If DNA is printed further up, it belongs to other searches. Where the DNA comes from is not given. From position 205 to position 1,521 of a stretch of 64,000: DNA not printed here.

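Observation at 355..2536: Adjacent ColD-like (His188) 3-dehydratase and Fcl/ColC-like epimerase-reductase suggest GDP-3,6-dideoxyhexose (colitose-like) synthesis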

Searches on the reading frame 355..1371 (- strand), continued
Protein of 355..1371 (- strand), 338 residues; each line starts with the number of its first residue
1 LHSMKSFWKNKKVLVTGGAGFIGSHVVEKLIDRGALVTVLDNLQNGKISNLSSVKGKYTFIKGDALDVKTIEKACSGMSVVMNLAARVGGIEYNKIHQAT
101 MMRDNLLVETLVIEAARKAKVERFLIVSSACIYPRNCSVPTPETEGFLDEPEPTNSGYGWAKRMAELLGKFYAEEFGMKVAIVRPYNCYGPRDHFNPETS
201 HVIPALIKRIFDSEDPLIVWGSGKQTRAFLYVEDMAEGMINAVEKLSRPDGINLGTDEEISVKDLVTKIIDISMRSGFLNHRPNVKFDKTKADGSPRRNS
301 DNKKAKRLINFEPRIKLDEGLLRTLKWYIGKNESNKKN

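Call 15: search_solved_structures(query=L003:10986-11369:+, max_evalue=1, show_alignments=2)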
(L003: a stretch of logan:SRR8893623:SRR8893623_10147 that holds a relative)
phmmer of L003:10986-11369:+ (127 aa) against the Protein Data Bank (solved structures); distinct sequences matched with E-value up to 1: 32.
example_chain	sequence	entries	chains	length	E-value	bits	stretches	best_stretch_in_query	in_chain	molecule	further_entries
6ufi_A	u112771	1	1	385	7.4e-06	29.4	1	34-101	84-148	Cupin domain-containing protein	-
4met_A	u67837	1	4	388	2e-05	28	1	34-101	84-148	Oxalate decarboxylase OxdC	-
6tzp_A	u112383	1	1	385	2.7e-05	27.6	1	34-101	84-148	Oxalate decarboxylase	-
3s0m_A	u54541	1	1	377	3.6e-05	27.2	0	34-101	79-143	Oxalate decarboxylase oxdC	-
5vg3_A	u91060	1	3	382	3.7e-05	27.2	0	34-101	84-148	Oxalate decarboxylase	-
1j58_A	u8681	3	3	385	3.8e-05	27.1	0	34-101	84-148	YVRK PROTEIN | OXALATE DECARBOXYLASE OXDC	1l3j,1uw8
2uyb_A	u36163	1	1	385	3.8e-05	27.1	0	34-101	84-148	OXALATE DECARBOXYLASE OXDC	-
2uya_A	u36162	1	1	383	3.8e-05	27.1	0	34-101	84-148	OXALATE DECARBOXYLASE OXDC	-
2uy9_A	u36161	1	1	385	3.8e-05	27.1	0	34-101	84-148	OXALATE DECARBOXYLASE OXDC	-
5hi0_A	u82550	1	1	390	3.9e-05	27.1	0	34-101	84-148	Oxalate decarboxylase OxdC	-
2v09_A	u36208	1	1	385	3.9e-05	27.1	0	34-101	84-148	OXALATE DECARBOXYLASE OXDC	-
2vqa_A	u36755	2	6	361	0.00015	25.2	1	34-97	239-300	SLL1358 PROTEIN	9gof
2uy8_A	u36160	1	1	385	0.00026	24.4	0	28-67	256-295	OXALATE DECARBOXYLASE OXDC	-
8hfb_A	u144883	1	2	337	0.00048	23.6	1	37-97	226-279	Quercetin 2,3-dioxygenase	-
1y3t_A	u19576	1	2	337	0.001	22.5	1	37-97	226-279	Hypothetical protein yxaG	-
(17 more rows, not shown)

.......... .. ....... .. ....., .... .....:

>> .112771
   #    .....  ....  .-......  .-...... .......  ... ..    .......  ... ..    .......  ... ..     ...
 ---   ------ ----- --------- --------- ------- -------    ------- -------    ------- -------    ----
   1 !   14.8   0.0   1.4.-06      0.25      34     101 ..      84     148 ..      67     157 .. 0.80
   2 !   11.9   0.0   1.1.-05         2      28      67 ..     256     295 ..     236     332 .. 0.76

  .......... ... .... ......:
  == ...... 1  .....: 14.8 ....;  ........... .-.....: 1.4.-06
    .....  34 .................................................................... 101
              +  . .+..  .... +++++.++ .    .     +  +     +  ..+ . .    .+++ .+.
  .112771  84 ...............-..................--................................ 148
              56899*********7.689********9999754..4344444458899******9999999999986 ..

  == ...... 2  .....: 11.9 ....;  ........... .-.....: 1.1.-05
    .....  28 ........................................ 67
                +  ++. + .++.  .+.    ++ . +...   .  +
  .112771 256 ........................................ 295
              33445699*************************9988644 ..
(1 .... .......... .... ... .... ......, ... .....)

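Call 36: find_homologous_proteins(query=L003:20014-20994:+, max_evalue=1e-40)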
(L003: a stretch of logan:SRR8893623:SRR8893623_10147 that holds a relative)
Query L003:20014-20994:+ (326 aa): 7999 proteins with E <= 1e-40 among 8000 candidates; the best 120 are listed.
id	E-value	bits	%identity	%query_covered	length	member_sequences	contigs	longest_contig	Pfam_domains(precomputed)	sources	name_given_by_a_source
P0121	3.0e-211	718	100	100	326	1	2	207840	PF00288.33,PF08544.19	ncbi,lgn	-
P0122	5.7e-163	560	75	100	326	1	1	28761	PF00288.33,PF08544.19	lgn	-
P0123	4.0e-162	557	75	100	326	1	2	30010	PF00288.33,PF08544.19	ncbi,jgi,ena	-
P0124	5.1e-159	547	74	100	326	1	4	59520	PF00288.33,PF08544.19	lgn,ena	-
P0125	7.3e-159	546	74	100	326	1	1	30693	PF00288.33,PF08544.19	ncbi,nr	ncbi:MAG: GHMP kinase [Candidatus Parcubacteria bacterium]|nr:GHMP kinase [Candidatus Parcubacteria 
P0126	8.0e-159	546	74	100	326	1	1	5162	PF00288.33,PF08544.19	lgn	-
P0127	1.7e-158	545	73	100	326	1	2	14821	PF00288.33,PF08544.19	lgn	-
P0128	2.1e-158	545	74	100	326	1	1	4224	PF00288.33,PF08544.19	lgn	-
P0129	2.7e-158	544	74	100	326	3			PF00288.33,PF08544.19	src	-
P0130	3.2e-158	544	72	100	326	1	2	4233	PF00288.33,PF08544.19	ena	-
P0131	5.1e-158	543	74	100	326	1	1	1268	PF00288.33,PF08544.19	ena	-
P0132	6.6e-158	543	73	100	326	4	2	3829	PF00288.33,PF08544.19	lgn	-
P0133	5.6e-157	540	74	100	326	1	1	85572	PF00288.33,PF08544.19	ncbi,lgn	-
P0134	9.0e-157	539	72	100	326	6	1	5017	PF00288.33,PF08544.19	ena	-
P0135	2.5e-156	538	73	100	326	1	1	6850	PF00288.33,PF08544.19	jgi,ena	-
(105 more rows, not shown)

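Call 37: search_protein_families(library=ncbifam, proteins=[L003:20014-20994:+], max_evalue=0.00001)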
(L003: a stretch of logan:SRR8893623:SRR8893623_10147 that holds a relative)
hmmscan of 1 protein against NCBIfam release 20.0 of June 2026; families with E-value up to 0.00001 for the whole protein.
L003:20014-20994:+ (326 aa): 7 families
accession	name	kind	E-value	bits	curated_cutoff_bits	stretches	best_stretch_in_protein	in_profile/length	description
NF049969.1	GlMnHpPKinHddA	equivalog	4.1e-44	151.4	600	1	2-319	3-332/338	D-glycero-D-manno-heptose 7-phosphate kinase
NF009948.0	PRK13412.1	equivalog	8.5e-26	89.9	721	1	79-302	721-944/974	bifunctional fucokinase/fucose-1-phosphate guanylyltransferase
TIGR00549.1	mevalon_kin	equivalog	3.6e-21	75.9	163.05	1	31-290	20-274/276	mevalonate kinase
NF003036.0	PRK03926.1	equivalog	2.8e-16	59.5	403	1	31-305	25-279/302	mevalonate kinase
NF003006.0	PRK03817.1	equivalog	6.7e-14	51.6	443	1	196-319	216-339/352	galactokinase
NF001816.0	PRK00555.1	equivalog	5.2e-11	42.1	509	0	227-310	259-341/363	galactokinase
TIGR00131.1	gal_kin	equivalog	1.4e-07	30.8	226.65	0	227-312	284-368/388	galactokinase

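Call 38: find_encoding_contigs(protein=P0121, flank=10000, max_places=2)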
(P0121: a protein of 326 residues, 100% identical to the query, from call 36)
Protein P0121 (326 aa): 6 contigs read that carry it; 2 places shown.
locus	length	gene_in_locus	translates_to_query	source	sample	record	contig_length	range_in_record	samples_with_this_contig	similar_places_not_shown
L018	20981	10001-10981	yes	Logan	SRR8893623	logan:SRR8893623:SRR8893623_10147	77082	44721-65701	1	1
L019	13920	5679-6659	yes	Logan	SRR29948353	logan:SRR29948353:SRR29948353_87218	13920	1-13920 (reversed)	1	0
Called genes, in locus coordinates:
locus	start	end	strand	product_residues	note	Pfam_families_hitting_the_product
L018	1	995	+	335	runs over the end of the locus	PF01073:3Beta_HSD, PF01370:Epimerase, PF02719:Polysacc_synt_2 (weak), PF05368:NmrA, PF16363:GDP_Man_Dehyd, PF07993:NAD_binding_4, PF13460:NAD_binding_10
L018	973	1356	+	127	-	PF12973:Cupin_7 (faint), PF00190:Cupin_1 (weak), PF07883:Cupin_2 (weak)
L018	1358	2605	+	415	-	PF08421:Methyltransf_13, PF13489:Methyltransf_23, PF13847:Methyltransf_31 (weak), PF08241:Methyltransf_11, PF08242:Methyltransf_12, PF13649:Methyltransf_25, PF08484:Methyltransf_14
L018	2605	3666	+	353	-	PF01073:3Beta_HSD, PF01370:Epimerase, PF02719:Polysacc_synt_2 (weak), PF07993:NAD_binding_4, PF16363:GDP_Man_Dehyd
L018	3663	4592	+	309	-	PF01408:GFO_IDH_MocA, PF22725:GFO_IDH_MocA_C3 (weak)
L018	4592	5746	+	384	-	PF00534:Glycos_transf_1, PF13692:Glyco_trans_1_4, PF26337:Gtf3_C (weak)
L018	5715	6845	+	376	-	PF00534:Glycos_transf_1 (weak), PF13692:Glyco_trans_1_4, PF26337:Gtf3_C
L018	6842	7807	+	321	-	PF00535:Glycos_transf_2, PF10111:Glyco_tranf_2_2, PF13641:Glyco_tranf_2_3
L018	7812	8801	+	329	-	PF01073:3Beta_HSD, PF01370:Epimerase, PF02719:Polysacc_synt_2 (weak), PF04321:RmlD_sub_bind, PF16363:GDP_Man_Dehyd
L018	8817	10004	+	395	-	PF00483:NTP_transferase, PF12804:NTP_transf_3, PF00702:Hydrolase, PF08645:PNK3P, PF13419:HAD_2 (weak), PF13242:Hydrolase_like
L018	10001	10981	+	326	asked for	PF00288:GHMP_kinases_N, PF08544:GHMP_kinases_C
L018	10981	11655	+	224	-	PF13580:SIS_2, PF01380:SIS (weak)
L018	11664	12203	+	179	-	PF00908:dTDP_sugar_isom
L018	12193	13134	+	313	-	PF01073:3Beta_HSD, PF01370:Epimerase, PF02719:Polysacc_synt_2, PF04321:RmlD_sub_bind, PF07993:NAD_binding_4 (weak), PF13460:NAD_binding_10, PF16363:GDP_Man_Dehyd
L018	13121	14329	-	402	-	PF00155:Aminotran_1_2 (weak), PF01041:DegT_DnrJ_EryC1, PF01053:Cys_Met_Meta_PP (weak)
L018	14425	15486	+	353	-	PF00535:Glycos_transf_2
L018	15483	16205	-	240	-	PF13489:Methyltransf_23, PF07021:MetW, PF13847:Methyltransf_31, PF08241:Methyltransf_11, PF08242:Methyltransf_12 (weak), PF13649:Methyltransf_25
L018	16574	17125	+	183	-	-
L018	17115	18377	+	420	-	PF00534:Glycos_transf_1, PF13692:Glyco_trans_1_4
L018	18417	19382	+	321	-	PF04321:RmlD_sub_bind (weak), PF01370:Epimerase, PF02719:Polysacc_synt_2 (faint), PF16363:GDP_Man_Dehyd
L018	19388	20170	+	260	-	PF01370:Epimerase (weak), PF04321:RmlD_sub_bind (faint)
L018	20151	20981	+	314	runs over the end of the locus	PF01073:3Beta_HSD, PF01370:Epimerase, PF02719:Polysacc_synt_2, PF03435:Sacchrp_dh_NADP (weak), PF04321:RmlD_sub_bind, PF05368:NmrA (weak), PF16363:GDP_Man_Dehyd, PF13460:NAD_binding_10 (weak), +1 more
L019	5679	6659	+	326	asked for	PF00288:GHMP_kinases_N, PF08544:GHMP_kinases_C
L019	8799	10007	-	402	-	PF00155:Aminotran_1_2 (weak), PF01041:DegT_DnrJ_EryC1, PF01053:Cys_Met_Meta_PP (weak)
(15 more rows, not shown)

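Call 47: find_encoding_contigs(protein=P0125, flank=10000, max_places=1)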
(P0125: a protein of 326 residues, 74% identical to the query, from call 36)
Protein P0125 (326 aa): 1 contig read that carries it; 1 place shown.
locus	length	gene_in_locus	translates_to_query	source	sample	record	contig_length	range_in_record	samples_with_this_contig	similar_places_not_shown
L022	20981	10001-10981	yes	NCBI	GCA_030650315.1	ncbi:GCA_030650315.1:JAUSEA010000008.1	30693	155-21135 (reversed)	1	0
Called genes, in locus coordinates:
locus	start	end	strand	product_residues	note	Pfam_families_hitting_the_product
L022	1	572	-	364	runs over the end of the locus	PF02350:Epimerase_2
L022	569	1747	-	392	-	PF00534:Glycos_transf_1, PF13692:Glyco_trans_1_4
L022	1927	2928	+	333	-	PF00534:Glycos_transf_1 (weak), PF13692:Glyco_trans_1_4 (weak), PF26337:Gtf3_C (faint)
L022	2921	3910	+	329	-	PF00535:Glycos_transf_2, PF10111:Glyco_tranf_2_2, PF13506:Glyco_transf_21, PF13641:Glyco_tranf_2_3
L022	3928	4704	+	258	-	PF00483:NTP_transferase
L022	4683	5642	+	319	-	PF00106:adh_short (weak), PF04321:RmlD_sub_bind, PF01073:3Beta_HSD, PF01370:Epimerase, PF02719:Polysacc_synt_2, PF16363:GDP_Man_Dehyd, PF07993:NAD_binding_4 (weak)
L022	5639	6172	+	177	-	PF00908:dTDP_sugar_isom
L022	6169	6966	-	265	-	PF13489:Methyltransf_23, PF13847:Methyltransf_31, PF08241:Methyltransf_11, PF08242:Methyltransf_12 (weak), PF13649:Methyltransf_25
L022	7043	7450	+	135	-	-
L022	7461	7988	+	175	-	PF18915:DUF5667 (weak)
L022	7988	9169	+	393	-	PF00483:NTP_transferase, PF12804:NTP_transf_3, PF00702:Hydrolase (faint), PF13419:HAD_2 (faint), PF08645:PNK3P, PF13242:Hydrolase_like (weak)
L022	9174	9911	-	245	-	PF00702:Hydrolase, PF13419:HAD_2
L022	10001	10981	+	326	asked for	PF00288:GHMP_kinases_N, PF08544:GHMP_kinases_C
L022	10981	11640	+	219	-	PF13580:SIS_2, PF01380:SIS (weak)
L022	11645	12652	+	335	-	PF05050:Methyltransf_21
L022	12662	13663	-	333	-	PF01073:3Beta_HSD, PF01370:Epimerase, PF02719:Polysacc_synt_2, PF04321:RmlD_sub_bind, PF13460:NAD_binding_10, PF16363:GDP_Man_Dehyd, PF07993:NAD_binding_4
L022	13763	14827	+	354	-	PF00535:Glycos_transf_2, PF13641:Glyco_tranf_2_3 (weak)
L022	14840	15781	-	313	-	PF13489:Methyltransf_23, PF06325:PrmA, PF07021:MetW, PF08241:Methyltransf_11, PF08242:Methyltransf_12, PF13649:Methyltransf_25, PF13847:Methyltransf_31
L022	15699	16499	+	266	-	PF00535:Glycos_transf_2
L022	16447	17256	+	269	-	PF01209:Ubie_methyltran, PF03141:Methyltransf_29, PF06325:PrmA, PF13489:Methyltransf_23, PF07021:MetW, PF13847:Methyltransf_31, PF08241:Methyltransf_11, PF08242:Methyltransf_12, +2 more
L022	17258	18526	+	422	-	PF00534:Glycos_transf_1, PF13692:Glyco_trans_1_4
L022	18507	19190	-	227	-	PF05401:NodS (weak), PF13489:Methyltransf_23, PF13847:Methyltransf_31, PF08241:Methyltransf_11, PF08242:Methyltransf_12, PF13649:Methyltransf_25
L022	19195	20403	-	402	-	PF02350:Epimerase_2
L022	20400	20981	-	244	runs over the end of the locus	PF04321:RmlD_sub_bind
